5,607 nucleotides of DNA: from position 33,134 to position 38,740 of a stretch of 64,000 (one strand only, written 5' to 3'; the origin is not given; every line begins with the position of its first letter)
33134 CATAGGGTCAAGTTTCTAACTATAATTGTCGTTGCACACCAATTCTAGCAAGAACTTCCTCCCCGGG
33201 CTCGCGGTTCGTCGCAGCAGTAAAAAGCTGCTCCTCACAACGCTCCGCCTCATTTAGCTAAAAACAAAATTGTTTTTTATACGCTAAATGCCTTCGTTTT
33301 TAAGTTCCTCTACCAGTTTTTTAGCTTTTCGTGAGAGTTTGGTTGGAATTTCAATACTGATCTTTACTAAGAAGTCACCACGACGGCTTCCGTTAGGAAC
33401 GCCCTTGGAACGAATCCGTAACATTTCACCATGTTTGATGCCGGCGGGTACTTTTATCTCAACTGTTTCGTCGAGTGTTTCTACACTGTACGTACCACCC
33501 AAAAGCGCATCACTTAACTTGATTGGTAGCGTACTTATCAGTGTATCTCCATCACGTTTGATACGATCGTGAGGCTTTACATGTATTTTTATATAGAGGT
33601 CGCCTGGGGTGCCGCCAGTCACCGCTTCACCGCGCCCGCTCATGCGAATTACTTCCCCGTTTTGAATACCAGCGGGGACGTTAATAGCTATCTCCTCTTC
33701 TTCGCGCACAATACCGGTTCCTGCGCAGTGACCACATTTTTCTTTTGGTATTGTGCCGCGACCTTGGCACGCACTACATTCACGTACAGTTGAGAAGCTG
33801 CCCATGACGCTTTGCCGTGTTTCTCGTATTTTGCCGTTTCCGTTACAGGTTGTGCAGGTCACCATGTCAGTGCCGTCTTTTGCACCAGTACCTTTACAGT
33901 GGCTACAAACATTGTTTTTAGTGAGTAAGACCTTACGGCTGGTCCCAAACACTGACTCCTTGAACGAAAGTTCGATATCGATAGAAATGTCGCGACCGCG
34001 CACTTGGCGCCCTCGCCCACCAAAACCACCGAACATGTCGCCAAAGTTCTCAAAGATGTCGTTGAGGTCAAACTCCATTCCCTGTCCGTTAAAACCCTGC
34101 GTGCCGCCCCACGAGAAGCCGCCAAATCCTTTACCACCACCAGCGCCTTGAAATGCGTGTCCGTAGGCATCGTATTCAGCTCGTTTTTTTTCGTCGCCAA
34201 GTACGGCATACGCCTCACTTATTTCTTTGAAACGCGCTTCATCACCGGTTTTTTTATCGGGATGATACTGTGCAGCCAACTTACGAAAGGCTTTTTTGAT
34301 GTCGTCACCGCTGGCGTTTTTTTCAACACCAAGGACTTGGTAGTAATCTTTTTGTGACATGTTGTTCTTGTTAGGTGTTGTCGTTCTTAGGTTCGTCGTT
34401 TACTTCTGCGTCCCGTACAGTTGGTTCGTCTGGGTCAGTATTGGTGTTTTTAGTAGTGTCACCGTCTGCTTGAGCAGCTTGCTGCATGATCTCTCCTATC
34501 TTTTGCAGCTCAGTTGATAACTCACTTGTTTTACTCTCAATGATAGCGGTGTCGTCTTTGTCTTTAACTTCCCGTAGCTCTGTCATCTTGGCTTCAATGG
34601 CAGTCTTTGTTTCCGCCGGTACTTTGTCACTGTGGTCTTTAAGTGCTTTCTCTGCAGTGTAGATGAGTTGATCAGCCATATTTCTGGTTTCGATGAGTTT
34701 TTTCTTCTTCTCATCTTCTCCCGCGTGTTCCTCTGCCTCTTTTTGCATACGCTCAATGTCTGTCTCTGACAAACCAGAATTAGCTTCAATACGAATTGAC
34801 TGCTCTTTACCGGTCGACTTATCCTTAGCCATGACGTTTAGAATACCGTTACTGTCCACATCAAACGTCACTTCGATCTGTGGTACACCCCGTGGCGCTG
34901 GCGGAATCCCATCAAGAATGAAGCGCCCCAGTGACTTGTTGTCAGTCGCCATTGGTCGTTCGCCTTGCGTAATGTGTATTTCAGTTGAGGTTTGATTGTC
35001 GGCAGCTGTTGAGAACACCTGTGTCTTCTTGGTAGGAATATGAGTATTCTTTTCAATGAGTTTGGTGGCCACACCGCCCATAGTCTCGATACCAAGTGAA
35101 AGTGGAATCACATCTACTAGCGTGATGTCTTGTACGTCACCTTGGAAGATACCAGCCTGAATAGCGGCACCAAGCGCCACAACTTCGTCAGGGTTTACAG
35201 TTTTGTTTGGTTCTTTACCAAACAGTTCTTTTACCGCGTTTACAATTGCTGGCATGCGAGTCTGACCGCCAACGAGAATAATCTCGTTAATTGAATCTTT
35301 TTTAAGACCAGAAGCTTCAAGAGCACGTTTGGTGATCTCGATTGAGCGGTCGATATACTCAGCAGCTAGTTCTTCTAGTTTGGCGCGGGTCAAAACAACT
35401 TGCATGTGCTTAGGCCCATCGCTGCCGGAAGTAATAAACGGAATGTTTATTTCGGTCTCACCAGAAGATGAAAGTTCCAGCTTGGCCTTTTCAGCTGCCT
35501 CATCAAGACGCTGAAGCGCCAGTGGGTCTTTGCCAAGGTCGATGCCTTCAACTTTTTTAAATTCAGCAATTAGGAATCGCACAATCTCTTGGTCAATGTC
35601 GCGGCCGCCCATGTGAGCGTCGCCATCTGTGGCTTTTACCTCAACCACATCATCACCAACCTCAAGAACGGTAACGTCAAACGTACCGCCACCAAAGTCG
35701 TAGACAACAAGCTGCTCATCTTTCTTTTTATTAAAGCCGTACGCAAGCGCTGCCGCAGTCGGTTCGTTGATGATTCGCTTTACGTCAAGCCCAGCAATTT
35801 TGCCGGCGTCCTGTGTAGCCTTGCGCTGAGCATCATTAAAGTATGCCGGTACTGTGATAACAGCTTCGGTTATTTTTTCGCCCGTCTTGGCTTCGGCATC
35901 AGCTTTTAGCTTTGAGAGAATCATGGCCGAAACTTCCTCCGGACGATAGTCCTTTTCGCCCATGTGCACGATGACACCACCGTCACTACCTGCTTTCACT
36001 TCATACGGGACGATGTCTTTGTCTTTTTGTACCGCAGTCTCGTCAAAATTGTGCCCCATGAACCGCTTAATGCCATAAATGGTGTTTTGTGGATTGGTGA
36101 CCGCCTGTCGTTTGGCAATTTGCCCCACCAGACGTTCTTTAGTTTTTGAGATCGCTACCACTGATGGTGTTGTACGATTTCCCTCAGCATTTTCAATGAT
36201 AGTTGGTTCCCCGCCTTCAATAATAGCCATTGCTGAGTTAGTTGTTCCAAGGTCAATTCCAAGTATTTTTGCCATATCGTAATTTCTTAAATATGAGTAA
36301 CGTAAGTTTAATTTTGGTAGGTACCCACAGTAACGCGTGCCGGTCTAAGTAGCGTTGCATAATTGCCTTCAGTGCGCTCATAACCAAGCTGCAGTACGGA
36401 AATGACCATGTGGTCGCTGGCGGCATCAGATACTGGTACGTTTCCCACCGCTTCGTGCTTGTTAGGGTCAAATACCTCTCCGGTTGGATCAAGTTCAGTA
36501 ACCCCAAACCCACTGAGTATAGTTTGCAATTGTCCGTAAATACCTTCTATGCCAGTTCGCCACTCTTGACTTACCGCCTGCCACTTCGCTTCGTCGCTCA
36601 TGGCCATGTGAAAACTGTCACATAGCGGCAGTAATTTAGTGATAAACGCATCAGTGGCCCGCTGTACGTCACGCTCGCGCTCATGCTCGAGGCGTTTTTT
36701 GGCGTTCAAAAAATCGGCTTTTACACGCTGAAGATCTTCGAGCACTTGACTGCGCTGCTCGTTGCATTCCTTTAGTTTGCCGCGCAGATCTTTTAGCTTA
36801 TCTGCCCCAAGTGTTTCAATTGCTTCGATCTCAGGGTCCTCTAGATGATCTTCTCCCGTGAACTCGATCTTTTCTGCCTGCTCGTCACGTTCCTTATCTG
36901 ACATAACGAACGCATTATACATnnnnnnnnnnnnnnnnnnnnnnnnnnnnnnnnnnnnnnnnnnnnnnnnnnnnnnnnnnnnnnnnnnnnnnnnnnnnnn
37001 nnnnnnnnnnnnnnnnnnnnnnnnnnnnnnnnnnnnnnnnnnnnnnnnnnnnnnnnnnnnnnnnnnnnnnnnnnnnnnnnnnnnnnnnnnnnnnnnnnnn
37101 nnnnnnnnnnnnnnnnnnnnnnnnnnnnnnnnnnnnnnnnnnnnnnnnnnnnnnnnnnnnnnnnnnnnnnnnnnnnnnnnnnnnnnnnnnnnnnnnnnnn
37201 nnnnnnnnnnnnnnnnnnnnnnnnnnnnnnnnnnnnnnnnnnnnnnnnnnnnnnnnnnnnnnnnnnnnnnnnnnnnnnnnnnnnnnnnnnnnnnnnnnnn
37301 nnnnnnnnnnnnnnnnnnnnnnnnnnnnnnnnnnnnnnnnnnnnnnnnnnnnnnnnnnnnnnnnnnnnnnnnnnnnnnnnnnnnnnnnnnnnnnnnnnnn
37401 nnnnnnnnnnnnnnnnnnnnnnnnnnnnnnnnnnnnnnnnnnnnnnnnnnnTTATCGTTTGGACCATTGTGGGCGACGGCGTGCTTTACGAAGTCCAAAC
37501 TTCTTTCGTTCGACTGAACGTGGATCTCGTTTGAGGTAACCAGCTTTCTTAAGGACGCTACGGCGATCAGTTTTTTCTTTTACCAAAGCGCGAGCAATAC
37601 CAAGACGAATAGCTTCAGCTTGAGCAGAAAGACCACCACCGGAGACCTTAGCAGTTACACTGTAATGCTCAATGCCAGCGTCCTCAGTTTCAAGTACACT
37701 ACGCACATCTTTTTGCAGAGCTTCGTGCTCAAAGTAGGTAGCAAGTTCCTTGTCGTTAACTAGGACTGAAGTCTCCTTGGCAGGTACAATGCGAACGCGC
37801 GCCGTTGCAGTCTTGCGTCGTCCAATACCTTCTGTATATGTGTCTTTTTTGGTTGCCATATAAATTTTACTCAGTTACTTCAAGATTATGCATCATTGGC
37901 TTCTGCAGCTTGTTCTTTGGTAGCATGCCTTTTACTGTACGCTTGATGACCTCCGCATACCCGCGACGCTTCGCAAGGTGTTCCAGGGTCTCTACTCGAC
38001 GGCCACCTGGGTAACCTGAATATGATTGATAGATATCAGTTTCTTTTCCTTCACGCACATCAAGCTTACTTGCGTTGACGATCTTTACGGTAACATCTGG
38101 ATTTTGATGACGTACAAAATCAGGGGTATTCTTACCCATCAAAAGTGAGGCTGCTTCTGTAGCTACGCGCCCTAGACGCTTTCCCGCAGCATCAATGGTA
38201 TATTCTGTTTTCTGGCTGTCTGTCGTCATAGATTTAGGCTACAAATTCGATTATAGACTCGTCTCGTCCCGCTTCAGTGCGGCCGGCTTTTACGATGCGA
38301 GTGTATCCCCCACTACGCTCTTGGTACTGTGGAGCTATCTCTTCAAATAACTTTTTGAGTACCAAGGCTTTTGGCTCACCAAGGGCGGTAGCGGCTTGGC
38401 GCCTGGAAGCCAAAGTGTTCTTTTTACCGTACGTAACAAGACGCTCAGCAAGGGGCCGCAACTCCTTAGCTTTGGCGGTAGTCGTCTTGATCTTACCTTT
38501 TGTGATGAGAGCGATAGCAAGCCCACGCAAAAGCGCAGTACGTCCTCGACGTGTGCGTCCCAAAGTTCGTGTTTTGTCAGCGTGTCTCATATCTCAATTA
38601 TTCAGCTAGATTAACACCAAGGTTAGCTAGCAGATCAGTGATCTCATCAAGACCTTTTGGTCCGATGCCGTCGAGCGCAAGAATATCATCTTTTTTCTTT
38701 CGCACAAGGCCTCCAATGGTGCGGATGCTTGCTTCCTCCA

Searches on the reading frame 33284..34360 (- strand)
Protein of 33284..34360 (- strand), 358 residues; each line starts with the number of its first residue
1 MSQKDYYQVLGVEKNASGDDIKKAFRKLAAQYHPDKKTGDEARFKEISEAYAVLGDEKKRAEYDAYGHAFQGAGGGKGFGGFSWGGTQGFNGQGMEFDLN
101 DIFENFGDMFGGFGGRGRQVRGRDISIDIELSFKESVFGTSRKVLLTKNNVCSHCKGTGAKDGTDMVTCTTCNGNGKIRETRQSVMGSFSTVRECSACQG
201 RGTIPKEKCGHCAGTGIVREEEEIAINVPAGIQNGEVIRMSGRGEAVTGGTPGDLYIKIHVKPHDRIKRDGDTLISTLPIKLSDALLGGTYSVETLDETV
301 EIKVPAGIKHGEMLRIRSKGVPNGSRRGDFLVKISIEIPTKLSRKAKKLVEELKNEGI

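Call 101: search_protein_families(library=pfam, max_evalue=0.00001, proteins=[window:33284-34360:-])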
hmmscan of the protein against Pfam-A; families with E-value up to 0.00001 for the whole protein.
window:33284-34360:- (358 aa): 4 families
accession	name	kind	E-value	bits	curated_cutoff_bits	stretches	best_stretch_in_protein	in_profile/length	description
PF01556.23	DnaJ_C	-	1.8e-44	151.8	26.6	1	125-339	1-152/152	DnaJ C terminal domain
PF00226.36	DnaJ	-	8.5e-25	87.1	27.8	1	5-64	1-63/63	DnaJ domain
PF00684.25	DnaJ_CXXCXGXG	-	1.1e-14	54.9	32.7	1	152-216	1-65/65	DnaJ central domain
PF20833.2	RNase_E_G_Thio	-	9e-06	26.2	26.8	0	208-228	1-21/86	RNase E/G, Thioredoxin-like domain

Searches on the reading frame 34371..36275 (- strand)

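Call 101: search_protein_families(library=pfam, max_evalue=0.00001, proteins=[window:34371-36275:-])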
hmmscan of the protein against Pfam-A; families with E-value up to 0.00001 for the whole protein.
window:34371-36275:- (634 aa): 2 families
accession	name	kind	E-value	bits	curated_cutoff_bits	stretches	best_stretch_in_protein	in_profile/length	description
PF00012.26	HSP70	-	2.7e-245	815.6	20.6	1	4-598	1-598/599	Hsp70 protein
PF06723.19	MreB_Mbl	-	2.7e-17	63.1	27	1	118-372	76-317/327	MreB/Mbl protein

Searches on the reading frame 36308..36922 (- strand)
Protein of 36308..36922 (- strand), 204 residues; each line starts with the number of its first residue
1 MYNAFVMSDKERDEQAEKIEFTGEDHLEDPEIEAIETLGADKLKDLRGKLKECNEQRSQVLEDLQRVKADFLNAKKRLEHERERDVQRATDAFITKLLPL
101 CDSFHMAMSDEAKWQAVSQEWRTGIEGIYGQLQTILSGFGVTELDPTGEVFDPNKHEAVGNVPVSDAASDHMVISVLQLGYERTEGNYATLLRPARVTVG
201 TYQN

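Call 101: search_protein_families(library=pfam, max_evalue=0.00001, proteins=[window:36308-36922:-])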
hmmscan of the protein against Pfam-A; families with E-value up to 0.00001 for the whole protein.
window:36308-36922:- (204 aa): 1 family
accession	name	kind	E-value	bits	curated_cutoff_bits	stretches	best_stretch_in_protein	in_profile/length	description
PF01025.24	GrpE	-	7.3e-35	120.5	25.8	1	36-200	6-164/165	GrpE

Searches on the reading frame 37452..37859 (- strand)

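Call 101: search_protein_families(library=pfam, max_evalue=0.00001, proteins=[window:37452-37859:-])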
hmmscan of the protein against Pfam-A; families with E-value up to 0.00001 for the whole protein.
window:37452-37859:- (135 aa): 1 family
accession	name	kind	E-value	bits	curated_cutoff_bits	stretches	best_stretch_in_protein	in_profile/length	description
PF00380.25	Ribosomal_S9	-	1.4e-40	139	22.5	1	13-135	1-121/121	Ribosomal protein S9/S16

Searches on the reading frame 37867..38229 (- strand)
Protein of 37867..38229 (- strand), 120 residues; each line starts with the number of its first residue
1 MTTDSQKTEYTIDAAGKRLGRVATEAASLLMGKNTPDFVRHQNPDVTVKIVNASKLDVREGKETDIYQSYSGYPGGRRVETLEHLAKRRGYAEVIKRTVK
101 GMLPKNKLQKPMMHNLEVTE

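Call 101: search_protein_families(library=pfam, max_evalue=0.00001, proteins=[window:37867-38229:-])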
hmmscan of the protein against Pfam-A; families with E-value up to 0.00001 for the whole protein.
window:37867-38229:- (120 aa): 1 family
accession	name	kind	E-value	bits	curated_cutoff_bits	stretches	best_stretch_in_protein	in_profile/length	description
PF00572.24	Ribosomal_L13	-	2.3e-25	89.4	23.8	1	8-118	2-112/119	Ribosomal protein L13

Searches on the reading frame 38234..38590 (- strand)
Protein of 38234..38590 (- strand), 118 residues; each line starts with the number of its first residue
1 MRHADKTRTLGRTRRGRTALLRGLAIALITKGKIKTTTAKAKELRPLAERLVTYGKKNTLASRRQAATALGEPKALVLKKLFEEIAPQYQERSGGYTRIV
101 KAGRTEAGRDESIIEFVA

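Call 101: search_protein_families(library=pfam, max_evalue=0.00001, proteins=[window:38234-38590:-])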
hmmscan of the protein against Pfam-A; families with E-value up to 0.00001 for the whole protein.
window:38234-38590:- (118 aa): 1 family
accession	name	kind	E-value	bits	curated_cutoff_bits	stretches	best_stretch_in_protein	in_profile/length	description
PF01196.24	Ribosomal_L17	-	3.3e-30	105.3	27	1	20-117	1-97/97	Ribosomal protein L17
